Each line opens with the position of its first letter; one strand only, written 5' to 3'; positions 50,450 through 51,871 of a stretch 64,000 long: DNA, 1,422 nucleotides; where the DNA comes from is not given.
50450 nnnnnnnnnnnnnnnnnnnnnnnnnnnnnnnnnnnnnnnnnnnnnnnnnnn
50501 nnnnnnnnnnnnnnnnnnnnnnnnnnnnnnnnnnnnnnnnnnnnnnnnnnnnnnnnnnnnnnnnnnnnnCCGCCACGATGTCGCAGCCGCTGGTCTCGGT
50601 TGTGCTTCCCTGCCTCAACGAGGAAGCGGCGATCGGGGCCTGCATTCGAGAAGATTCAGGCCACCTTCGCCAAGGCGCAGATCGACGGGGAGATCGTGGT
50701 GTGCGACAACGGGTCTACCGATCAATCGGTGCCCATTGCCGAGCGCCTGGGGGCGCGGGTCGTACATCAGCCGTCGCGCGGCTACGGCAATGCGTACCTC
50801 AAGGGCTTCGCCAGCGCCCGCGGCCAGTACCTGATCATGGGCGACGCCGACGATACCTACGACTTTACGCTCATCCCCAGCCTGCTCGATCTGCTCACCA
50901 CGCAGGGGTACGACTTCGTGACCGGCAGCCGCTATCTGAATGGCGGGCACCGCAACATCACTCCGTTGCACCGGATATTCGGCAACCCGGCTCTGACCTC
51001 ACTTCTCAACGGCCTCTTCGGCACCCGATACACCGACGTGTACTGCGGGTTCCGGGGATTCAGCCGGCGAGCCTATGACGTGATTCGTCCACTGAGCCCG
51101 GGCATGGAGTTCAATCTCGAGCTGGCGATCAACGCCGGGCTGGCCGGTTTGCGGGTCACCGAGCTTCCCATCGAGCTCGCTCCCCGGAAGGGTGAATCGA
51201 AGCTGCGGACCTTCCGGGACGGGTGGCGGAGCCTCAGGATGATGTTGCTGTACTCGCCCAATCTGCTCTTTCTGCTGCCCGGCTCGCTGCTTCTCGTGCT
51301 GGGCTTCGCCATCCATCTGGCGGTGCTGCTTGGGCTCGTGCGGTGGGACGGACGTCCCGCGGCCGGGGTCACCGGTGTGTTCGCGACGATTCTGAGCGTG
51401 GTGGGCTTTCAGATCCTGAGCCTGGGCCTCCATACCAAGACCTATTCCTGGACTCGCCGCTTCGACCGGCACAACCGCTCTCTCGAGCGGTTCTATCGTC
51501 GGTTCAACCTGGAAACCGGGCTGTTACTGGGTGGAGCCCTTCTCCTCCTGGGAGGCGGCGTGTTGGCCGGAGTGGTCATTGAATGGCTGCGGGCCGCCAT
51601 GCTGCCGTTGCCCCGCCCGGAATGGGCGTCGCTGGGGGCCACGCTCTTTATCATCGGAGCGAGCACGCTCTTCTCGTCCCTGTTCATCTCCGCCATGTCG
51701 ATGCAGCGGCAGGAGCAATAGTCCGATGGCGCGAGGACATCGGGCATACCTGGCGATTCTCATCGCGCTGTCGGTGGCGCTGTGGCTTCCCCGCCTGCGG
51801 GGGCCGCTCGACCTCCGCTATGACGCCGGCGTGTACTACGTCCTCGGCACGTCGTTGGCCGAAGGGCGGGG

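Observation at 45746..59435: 13.7-kb surface-glycan locus combining an ABC-transporter-dependent backbone operon with two lipid-carrier/GT-C decoration branches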

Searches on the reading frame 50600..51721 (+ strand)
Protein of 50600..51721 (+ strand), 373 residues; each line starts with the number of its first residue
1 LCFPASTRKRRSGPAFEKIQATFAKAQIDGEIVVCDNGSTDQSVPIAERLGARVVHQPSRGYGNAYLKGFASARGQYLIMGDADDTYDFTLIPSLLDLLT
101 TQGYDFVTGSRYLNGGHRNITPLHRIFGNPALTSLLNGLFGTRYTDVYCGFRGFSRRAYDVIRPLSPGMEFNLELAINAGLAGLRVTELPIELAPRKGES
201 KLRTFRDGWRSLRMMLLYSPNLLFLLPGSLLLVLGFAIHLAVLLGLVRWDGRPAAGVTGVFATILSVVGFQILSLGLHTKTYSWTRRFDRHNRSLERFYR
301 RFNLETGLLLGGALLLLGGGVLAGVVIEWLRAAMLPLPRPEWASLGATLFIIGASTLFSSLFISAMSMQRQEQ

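Call 6: search_protein_families(library=pfam, proteins=[window:50600-51721:+], max_evalue=0.01)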
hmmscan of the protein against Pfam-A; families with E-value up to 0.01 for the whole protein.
window:50600-51721:+ (373 aa): 2 families
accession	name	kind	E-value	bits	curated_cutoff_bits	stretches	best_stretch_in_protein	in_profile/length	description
PF00535.33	Glycos_transf_2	-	1e-22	81.3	23.3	1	30-160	28-165/168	Glycosyl transferase family 2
PF13641.12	Glyco_tranf_2_3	-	0.0035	17.8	27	1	27-125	28-137/230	Glycosyltransferase like family 2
